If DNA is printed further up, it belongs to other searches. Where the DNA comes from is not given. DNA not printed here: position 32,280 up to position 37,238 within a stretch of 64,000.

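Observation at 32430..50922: T7SSb-like locus with EssC, YukD and WXG100 proteins but no recognisable EssA/EssB/EsaA membrane core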

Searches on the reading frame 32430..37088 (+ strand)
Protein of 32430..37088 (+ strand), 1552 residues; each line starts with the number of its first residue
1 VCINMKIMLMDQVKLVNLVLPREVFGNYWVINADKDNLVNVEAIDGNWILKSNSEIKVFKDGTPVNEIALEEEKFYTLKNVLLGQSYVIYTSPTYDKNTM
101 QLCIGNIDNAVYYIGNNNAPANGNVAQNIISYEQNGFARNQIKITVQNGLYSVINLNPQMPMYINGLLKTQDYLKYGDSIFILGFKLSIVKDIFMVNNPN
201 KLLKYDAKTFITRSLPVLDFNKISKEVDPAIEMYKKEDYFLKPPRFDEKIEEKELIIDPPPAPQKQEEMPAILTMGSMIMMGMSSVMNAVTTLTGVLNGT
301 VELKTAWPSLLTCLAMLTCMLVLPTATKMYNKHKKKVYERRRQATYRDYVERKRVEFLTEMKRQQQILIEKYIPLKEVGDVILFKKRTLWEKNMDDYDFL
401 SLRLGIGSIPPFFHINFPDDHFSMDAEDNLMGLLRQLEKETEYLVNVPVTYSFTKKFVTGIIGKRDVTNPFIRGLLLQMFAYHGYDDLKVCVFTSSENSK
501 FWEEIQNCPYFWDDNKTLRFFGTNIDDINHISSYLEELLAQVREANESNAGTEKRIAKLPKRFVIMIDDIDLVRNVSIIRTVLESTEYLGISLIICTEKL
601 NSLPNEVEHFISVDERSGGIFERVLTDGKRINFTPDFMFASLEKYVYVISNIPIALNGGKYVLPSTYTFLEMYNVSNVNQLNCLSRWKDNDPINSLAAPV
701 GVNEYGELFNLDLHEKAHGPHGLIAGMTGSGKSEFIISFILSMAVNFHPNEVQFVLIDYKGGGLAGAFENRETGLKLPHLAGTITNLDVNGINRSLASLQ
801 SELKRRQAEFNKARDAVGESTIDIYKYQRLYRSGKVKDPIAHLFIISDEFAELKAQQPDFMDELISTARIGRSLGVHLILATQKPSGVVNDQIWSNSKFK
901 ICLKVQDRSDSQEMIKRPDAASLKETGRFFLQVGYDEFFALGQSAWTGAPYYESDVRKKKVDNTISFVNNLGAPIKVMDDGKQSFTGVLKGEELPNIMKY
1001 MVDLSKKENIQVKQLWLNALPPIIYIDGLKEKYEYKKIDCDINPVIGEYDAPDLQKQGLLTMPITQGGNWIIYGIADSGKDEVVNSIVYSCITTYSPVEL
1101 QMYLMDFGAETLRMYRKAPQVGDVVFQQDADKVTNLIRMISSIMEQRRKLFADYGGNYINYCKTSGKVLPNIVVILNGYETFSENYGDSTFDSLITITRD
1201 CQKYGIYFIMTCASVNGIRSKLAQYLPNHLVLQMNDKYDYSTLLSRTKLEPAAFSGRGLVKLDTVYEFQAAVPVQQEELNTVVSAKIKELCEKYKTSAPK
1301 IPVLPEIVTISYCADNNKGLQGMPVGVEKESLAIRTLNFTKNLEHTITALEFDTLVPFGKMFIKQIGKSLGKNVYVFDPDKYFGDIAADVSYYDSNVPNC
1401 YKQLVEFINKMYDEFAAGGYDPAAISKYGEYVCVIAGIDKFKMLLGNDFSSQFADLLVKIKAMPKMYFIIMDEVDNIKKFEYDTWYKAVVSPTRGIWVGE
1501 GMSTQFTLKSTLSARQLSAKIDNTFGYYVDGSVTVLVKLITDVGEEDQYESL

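Call 4: search_protein_families(library=pfam, proteins=[window:32430-37088:+], max_evalue=0.1)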
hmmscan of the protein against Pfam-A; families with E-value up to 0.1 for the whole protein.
window:32430-37088:+ (1552 aa): 2 families
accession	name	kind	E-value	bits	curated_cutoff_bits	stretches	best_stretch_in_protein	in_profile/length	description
PF01580.24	FtsK_SpoIIIE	-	5.5e-44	150.7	24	2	696-886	18-220/221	FtsK/SpoIIIE family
PF12696.13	TraG-D_C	-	0.02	15.3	22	0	843-913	2-74/126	TraM recognition site of TraD and TraG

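Call 8: find_related_loci(query=window:32442-37088:+, collection=genome_contigs, flank=10000)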
Query window:32442-37088:+ (1548 aa) in genome_contigs; peptide patterns used: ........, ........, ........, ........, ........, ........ (x = any residue, [..] = any of these).
43 stretches matched a pattern; 32 encode a relative of the query (tblastn E <= 1e-3); 26 distinct loci.
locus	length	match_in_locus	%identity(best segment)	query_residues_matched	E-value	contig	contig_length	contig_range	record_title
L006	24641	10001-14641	75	1-1548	0e+0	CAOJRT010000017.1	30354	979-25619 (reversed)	MAG TPA_asm: uncultured Bacillales bacterium isolate SRR15604628_bin.33_metawrap_v1.3_MAG genome assembly, contig: NODE.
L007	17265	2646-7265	72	1-1535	0e+0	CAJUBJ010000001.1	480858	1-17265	MAG TPA_asm: uncultured Bacilli bacterium isolate MGBC127997 genome assembly, contig: MGBC127997.1, whole genome shotgun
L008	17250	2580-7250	72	1-1548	0e+0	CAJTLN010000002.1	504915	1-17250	MAG TPA_asm: uncultured Bacilli bacterium isolate MGBC100111 genome assembly, contig: MGBC100111.2, whole genome shotgun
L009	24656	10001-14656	72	1-1548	0e+0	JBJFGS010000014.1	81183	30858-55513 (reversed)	MAG: Candidatus Coprovivens sp. isolate PUUB45_bin.013 NODE_130_length_81183_cov_20.237390, whole genome shotgun sequenc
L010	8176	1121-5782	72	1-1548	0e+0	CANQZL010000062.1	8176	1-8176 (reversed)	MAG: uncultured Bacilli bacterium isolate Lapin-018__bin17 genome assembly, contig: Lapin-018__NODE_9120_length_8176_cov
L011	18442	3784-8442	71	1-1548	0e+0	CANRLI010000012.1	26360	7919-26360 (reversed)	MAG: uncultured Bacilli bacterium isolate Lapin-011__bin40 genome assembly, contig: Lapin-011__NODE_1755_length_26360_co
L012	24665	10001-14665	70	1-1548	0e+0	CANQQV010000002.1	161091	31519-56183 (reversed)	MAG: uncultured Bacilli bacterium isolate Lapin-008__bin54 genome assembly, contig: Lapin-008__NODE_70_length_161091_cov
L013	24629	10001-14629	71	1-1537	0e+0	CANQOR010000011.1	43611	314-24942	MAG: uncultured Bacilli bacterium isolate Lapin-032__bin83 genome assembly, contig: Lapin-032__NODE_1448_length_43611_co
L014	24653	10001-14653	71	1-1548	0e+0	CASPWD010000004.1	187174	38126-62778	MAG: uncultured Bacilli bacterium isolate extra-ERR2497918.26_1677795665 genome assembly, contig: NODE_14_length_187174_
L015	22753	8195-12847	71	1-1548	0e+0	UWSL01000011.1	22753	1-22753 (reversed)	uncultured Tenericutes bacterium isolate UMGS1573 genome assembly, contig: NODE_112_length_22753_cov_3.583443, whole gen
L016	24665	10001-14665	71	1-1548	0e+0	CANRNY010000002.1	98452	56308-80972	MAG: uncultured Bacilli bacterium isolate Lapin-020__bin70 genome assembly, contig: Lapin-020__NODE_152_length_98452_cov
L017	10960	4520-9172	69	1-1548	0e+0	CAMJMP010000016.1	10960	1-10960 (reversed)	MAG: uncultured Tenericutes bacterium isolate SRR12081299_bin.26_metaWRAP_v1.3_MAG genome assembly, contig: ERZ12289776.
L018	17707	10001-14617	70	1-1543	0e+0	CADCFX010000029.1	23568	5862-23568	MAG: uncultured Erysipelotrichaceae bacterium isolate RUG14620 genome assembly, contig: RUG14620_asm_29, whole genome sh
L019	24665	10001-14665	70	1-1548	0e+0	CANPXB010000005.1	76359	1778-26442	MAG: uncultured Bacilli bacterium isolate Lapin-004__bin76 genome assembly, contig: Lapin-004__NODE_330_length_76359_cov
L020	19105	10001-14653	74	1-1548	0e+0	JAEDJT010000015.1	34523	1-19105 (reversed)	MAG: Bacilli bacterium isolate MAG195 NODE_858_length_34523_cov_10.996838, whole genome shotgun sequence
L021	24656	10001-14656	72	1-1548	0e+0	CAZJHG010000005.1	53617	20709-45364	MAG TPA_asm: uncultured Muribaculaceae bacterium isolate SRP225648_co1_607 genome assembly, contig: NODE_1026_length_536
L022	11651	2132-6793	70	1-1548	0e+0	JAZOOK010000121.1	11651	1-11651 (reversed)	MAG: Candidatus Coprovivens sp. isolate T1900045629_YK20190323.MAGScoT_cleanbin_000017 SGB_8053_k141_2030950, whole geno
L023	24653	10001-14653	71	1-1548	0e+0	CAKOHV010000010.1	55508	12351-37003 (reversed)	MAG: uncultured Bacilli bacterium isolate REFINED_METABAT215_TOP10_CONTIGS_1500_ASSEMBLY_K77_MERGED__Hadza_MoBio_hadza-E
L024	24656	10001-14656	72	1-1548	0e+0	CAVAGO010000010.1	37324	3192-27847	bacterium isolate H07602-L1_cleanbin_000025 genome assembly, contig: Spades_H07602-L1_contig_537, whole genome shotgun s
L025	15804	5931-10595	72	1-1548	0e+0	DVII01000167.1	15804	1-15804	MAG TPA_asm: Candidatus Coprovivens excrementavium isolate 3297 CHK115__C203824_L15804_ERR2241863, whole genome shotgun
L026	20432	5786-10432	73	1-1548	0e+0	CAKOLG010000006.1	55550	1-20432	MAG: uncultured Bacilli bacterium isolate REFINED_METABAT215_TOP10_CONTIGS_1500_ASSEMBLY_K77_MERGED__Hadza_MoBio_hadza-E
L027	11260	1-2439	72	737-1548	0e+0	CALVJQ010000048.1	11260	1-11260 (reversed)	MAG: uncultured Bacilli bacterium isolate BRZ_KK__bin32 genome assembly, contig: BRZ_KK__NODE_8084_length_11260_cov_6.11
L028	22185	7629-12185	43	3-1538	0e+0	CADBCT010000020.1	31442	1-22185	MAG: uncultured Erysipelotrichaceae bacterium isolate RUG13858 genome assembly, contig: RUG13858_asm_20, whole genome sh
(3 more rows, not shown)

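Call 11: search_protein_families(library=pfam, proteins=[L012:8680-9909:+, L014:8668-9873:+, L018:8731-9909:+, L025:4226-5821:+, L009:7487-9898:+, L024:6847-9888:+, L009:6520-6834:+, L009:6843-7265:+, L024:5930-6625:+, L022:22-2019:+], max_evalue=0.1)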
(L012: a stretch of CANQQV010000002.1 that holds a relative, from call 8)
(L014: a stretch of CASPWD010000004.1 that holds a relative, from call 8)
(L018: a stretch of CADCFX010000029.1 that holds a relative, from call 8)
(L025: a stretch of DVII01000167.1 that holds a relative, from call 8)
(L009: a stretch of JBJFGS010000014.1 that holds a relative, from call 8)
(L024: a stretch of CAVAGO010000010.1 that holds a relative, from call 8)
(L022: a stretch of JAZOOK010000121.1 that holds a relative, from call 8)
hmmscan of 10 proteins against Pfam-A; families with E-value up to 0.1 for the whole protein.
L012:8680-9909:+ (409 aa): 0 families

L014:8668-9873:+ (401 aa): 1 family
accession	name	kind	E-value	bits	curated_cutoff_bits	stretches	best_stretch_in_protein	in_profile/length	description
PF20610.3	TED_2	-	5.8e-12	46.1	27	1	42-171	5-102/131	Thioester domain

L018:8731-9909:+ (392 aa): 14 families
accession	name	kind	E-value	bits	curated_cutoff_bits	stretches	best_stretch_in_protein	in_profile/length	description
PF00248.27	Aldo_ket_red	-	5.2e-31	108.2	24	1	15-267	2-277/291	Aldo/keto reductase family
PF13187.11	Fer4_9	-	1.3e-08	35.2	27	1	294-360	2-50/52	4Fe-4S dicluster domain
PF13746.11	Fer4_18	-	1.5e-06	28.8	27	1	339-368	53-82/114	4Fe-4S dicluster domain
PF13534.11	Fer4_17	-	2.2e-06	28.5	22.2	1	294-361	2-60/61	4Fe-4S dicluster domain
PF13183.11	Fer4_8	-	3.7e-05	24.6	27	1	294-361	5-68/68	4Fe-4S dicluster domain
PF13237.11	Fer4_10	-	0.00039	20.7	25.5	2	343-373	5-38/53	4Fe-4S dicluster domain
PF00037.32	Fer4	-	0.002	18.3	21.1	1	346-359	7-20/24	4Fe-4S binding domain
PF14697.11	Fer4_21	-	0.0025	18.3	35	1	345-362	6-27/59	4Fe-4S dicluster domain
PF13484.11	Fer4_16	-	0.0041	18.3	30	1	346-365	1-20/66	4Fe-4S double cluster binding domain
PF12797.12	Fer4_2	-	0.008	16.5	24.5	1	344-358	7-21/22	4Fe-4S binding domain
PF17179.9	Fer4_22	-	0.014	16.7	27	0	338-361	72-95/95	4Fe-4S dicluster domain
PF12798.12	Fer4_3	-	0.03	15.6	27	1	347-360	1-14/15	4Fe-4S binding domain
PF19336.4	DUF5921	-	0.03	14.8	27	1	108-150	15-56/78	Domain of unknown function (DUF5921)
PF12838.12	Fer4_7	-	0.056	14.4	27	1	346-365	1-21/52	4Fe-4S dicluster domain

L025:4226-5821:+ (531 aa): 3 families
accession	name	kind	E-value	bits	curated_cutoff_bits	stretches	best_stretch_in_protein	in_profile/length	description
PF20610.3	TED_2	-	1.3e-09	38.5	27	1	91-236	30-129/131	Thioester domain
PF03491.18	5HT_transport_N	-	0.05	14.2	23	0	484-499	19-34/41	Serotonin (5-HT) neurotransmitter transporter, N-terminus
PF13273.12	DUF4064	-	0.057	14.1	32.1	0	496-530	54-88/102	Protein of unknown function (DUF4064)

L009:7487-9898:+ (803 aa): 1 family
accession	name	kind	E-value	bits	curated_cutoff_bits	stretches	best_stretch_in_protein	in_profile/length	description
PF18877.6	SSSPR-51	-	0.075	13.3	27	0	744-759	3-18/48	SSSPR-51 domain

L024:6847-9888:+ (1013 aa): 0 families

L009:6520-6834:+ (104 aa): 3 families
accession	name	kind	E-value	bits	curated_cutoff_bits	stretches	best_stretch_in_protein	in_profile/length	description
PF04740.18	LXG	-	0.015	15.6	26.5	1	11-92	3-86/202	LXG domain of WXG superfamily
PF06013.18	WXG100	-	0.056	14.2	27.3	1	11-70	4-61/86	Proteins of 100 residues with WXG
PF10046.14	BLOC1_2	-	0.081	13.7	33.4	0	14-34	75-95/96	Biogenesis of lysosome-related organelles complex-1 subunit 2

L009:6843-7265:+ (140 aa): 0 families

L024:5930-6625:+ (231 aa): 0 families

L022:22-2019:+ (665 aa): 3 families
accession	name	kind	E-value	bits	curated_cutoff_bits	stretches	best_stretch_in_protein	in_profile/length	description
PF04277.18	OAD_gamma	-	0.019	16.1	27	1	522-572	8-57/76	Oxaloacetate decarboxylase, gamma chain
PF10883.13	DUF2681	-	0.064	14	28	0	534-582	10-58/90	Protein of unknown function (DUF2681)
PF11084.13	DUF2621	-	0.064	13.7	27.7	0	528-577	8-56/139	Protein of unknown function (DUF2621)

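Call 18: search_protein_families(library=ncbifam, proteins=[window:32430-37088:+], max_evalue=0.1)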
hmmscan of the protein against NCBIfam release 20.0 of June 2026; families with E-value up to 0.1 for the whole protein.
window:32430-37088:+ (1552 aa): 8 families
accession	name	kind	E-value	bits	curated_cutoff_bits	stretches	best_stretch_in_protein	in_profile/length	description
TIGR03928.1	T7_EssCb_Firm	equivalog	2e-298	993.1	778.4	1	239-1539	5-1294/1296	type VII secretion protein EssC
TIGR03924.1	T7SS_EccC_a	equivalog_domain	2.4e-95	320.7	509.15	2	258-937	2-660/673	type VII secretion protein EccCa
TIGR03925.1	T7SS_EccC_b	equivalog_domain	4.4e-68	229.9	346.55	2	998-1342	3-361/564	type VII secretion protein EccCb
NF007615.0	PRK10263.1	equivalog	7.3e-16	57.1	1566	1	716-928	1007-1229/1355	DNA translocase FtsK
NF040937.1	HerA_Thermprot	equivalog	6.2e-05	21.6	800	1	867-919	377-428/487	DNA double-strand break repair helicase HerA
NF041017.1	DNA_import_CedB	equivalog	0.00074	18.3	700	1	715-762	271-315/590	DNA import protein CedB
NF040819.1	helicase_HerA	equivalog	0.006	15.2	970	1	796-917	353-479/561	DNA double-strand break repair helicase HerA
TIGR00929.1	VirB4_CagE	subfamily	0.011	13.9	643.1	0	711-760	426-475/792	VirB4 family type IV secretion/conjugal transfer ATPase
